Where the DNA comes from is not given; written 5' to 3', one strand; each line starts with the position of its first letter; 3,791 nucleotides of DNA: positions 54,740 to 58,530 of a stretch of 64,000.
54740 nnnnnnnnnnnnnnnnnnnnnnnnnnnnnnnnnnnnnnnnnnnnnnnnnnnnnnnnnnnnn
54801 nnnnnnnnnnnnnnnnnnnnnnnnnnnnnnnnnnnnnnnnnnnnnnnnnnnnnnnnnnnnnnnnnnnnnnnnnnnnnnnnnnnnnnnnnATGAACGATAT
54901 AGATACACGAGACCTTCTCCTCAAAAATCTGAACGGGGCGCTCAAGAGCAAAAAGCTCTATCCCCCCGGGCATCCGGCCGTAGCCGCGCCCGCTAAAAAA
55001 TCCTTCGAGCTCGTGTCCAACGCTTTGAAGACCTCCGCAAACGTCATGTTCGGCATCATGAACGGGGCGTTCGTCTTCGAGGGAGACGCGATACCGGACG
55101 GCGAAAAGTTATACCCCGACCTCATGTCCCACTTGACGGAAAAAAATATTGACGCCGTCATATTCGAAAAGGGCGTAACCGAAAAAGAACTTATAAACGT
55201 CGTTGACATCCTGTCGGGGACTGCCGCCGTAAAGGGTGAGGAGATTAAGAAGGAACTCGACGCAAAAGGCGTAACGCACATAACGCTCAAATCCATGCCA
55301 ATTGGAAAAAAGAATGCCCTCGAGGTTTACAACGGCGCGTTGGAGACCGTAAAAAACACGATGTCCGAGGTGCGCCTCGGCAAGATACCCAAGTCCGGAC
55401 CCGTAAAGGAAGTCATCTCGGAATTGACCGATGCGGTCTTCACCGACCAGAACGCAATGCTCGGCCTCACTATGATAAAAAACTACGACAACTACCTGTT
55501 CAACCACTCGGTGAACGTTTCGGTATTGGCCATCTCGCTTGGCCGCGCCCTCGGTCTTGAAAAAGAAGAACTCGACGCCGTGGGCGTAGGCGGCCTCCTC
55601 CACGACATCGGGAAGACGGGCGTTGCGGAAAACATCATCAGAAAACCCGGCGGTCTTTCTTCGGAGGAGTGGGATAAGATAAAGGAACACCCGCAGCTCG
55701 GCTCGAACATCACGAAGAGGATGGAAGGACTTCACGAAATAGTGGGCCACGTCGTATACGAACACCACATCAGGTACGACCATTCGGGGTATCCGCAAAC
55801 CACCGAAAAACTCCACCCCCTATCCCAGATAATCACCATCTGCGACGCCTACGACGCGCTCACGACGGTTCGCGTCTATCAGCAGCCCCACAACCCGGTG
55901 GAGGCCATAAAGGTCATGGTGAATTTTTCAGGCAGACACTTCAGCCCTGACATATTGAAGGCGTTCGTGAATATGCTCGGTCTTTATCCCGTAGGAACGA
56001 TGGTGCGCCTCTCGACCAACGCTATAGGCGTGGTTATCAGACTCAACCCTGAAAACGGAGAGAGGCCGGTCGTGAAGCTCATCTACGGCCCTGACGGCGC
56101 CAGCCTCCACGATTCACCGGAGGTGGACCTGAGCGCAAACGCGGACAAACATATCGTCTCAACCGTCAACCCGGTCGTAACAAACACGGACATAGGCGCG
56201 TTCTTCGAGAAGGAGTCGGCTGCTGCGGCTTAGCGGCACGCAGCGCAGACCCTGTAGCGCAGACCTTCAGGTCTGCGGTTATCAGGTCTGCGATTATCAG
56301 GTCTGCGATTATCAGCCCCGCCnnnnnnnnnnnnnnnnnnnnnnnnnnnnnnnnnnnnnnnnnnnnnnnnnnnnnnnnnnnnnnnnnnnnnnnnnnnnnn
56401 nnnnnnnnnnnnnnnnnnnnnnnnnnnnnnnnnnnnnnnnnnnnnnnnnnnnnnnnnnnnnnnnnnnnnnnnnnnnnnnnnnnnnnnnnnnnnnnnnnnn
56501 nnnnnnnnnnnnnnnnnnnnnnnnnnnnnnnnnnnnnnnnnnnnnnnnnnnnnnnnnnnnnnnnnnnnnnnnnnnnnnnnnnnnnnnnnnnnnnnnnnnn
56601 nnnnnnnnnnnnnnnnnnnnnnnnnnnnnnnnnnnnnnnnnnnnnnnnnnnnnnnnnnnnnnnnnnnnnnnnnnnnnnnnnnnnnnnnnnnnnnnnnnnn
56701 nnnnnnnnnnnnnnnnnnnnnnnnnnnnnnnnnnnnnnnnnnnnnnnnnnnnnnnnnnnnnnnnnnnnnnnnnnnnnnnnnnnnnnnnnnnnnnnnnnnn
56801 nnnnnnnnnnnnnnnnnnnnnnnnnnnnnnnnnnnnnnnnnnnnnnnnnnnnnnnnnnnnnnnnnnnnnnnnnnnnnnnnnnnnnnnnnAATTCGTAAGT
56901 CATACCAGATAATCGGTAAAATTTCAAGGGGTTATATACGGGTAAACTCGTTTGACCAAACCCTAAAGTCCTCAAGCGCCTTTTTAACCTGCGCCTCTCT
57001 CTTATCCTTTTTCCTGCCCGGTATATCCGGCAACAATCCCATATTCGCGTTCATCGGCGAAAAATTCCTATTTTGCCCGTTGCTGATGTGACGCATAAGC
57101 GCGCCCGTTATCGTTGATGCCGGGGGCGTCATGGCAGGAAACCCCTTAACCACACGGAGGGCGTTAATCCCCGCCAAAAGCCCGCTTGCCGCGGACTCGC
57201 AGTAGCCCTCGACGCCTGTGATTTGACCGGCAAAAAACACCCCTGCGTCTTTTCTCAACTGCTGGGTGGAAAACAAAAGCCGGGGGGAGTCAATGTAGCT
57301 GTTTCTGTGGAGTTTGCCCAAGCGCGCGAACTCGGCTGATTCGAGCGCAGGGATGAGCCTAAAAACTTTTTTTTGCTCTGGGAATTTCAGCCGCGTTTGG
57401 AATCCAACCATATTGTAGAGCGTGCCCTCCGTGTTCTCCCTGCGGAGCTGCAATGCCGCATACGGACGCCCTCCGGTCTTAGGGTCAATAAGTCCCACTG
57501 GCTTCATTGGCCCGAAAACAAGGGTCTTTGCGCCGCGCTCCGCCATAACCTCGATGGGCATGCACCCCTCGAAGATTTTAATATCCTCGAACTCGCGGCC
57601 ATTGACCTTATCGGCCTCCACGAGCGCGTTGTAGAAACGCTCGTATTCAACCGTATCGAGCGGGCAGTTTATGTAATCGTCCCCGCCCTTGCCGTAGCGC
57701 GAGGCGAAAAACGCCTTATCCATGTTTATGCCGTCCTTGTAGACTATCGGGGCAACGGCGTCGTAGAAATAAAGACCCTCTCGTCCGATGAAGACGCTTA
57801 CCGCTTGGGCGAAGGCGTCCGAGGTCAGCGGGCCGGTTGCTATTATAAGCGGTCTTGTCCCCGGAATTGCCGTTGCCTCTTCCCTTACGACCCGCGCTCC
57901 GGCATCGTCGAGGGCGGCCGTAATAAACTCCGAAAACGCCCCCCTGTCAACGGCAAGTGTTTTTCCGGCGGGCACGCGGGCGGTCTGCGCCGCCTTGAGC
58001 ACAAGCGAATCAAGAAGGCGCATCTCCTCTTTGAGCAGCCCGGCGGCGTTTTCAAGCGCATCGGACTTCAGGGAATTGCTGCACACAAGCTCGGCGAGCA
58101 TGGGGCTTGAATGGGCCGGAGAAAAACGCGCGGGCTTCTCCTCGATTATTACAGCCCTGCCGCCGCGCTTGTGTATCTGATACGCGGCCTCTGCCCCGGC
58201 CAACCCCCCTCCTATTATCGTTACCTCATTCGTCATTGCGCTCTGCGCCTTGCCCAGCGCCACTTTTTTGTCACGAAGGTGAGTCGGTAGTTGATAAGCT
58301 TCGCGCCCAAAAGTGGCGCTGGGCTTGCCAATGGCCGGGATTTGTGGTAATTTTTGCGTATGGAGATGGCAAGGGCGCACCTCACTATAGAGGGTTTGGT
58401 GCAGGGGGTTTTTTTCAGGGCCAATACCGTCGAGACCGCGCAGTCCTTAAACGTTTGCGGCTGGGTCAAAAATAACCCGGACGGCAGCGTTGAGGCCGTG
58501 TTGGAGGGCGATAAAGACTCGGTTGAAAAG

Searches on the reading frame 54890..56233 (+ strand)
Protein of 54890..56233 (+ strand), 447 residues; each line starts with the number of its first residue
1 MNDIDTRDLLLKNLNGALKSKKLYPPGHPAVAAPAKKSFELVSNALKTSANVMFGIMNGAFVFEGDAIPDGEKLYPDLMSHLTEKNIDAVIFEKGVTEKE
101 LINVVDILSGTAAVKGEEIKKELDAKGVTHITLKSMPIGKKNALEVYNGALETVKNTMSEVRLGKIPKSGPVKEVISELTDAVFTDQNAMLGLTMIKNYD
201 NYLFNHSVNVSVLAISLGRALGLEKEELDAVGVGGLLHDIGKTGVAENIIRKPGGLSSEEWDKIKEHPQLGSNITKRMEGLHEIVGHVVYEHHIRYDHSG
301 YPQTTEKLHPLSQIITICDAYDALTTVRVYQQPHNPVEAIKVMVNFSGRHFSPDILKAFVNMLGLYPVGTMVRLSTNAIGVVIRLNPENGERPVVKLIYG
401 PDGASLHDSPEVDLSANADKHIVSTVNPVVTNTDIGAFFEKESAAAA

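Call 36: search_protein_families(library=ncbifam, proteins=[window:54890-56233:+], max_evalue=1e-10)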
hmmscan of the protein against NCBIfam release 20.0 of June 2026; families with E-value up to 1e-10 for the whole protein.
window:54890-56233:+ (447 aa): 1 family
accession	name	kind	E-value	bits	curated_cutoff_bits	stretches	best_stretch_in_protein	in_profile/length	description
NF053512.1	nitric_RR_NosR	exception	5.3e-23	81.7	400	1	193-364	182-355/422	response regulator c-di-GMP phosphodiesterase, NosR family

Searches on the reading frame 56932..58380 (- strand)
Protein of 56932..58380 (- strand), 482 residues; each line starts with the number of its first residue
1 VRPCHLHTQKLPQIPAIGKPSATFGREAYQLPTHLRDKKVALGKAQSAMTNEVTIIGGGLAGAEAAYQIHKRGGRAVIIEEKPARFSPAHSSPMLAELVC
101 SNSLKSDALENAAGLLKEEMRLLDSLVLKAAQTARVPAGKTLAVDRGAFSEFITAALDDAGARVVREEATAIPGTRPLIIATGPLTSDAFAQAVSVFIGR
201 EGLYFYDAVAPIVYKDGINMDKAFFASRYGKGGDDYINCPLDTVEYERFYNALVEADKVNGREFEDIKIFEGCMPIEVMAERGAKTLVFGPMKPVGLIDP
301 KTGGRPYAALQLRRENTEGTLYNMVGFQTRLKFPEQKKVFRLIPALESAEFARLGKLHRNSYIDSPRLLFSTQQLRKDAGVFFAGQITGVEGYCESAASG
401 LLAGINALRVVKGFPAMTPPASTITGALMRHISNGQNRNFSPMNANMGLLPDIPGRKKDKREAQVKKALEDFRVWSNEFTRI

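Call 36: search_protein_families(library=ncbifam, proteins=[window:56932-58380:-], max_evalue=1e-10)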
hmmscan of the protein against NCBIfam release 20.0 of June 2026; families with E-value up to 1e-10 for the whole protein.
window:56932-58380:- (482 aa): 3 families
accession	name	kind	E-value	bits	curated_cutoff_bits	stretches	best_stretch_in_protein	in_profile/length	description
NF003739.0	PRK05335.1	equivalog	3.8e-183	609.3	262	1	49-478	2-437/441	methylenetetrahydrofolate--tRNA-(uracil(54)-C(5))-methyltransferase (FADH(2)-oxidizing) TrmFO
TIGR00137.1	gid_trmFO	equivalog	5.6e-174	579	428.65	1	52-478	2-432/433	FADH(2)-oxidizing methylenetetrahydrofolate--tRNA-(uracil(54)-C(5))-methyltransferase TrmFO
TIGR00136.1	mnmG_gidA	equivalog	9.6e-17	60.5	524.85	1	323-414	302-392/616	tRNA uridine-5-carboxymethylaminomethyl(34) synthesis enzyme MnmG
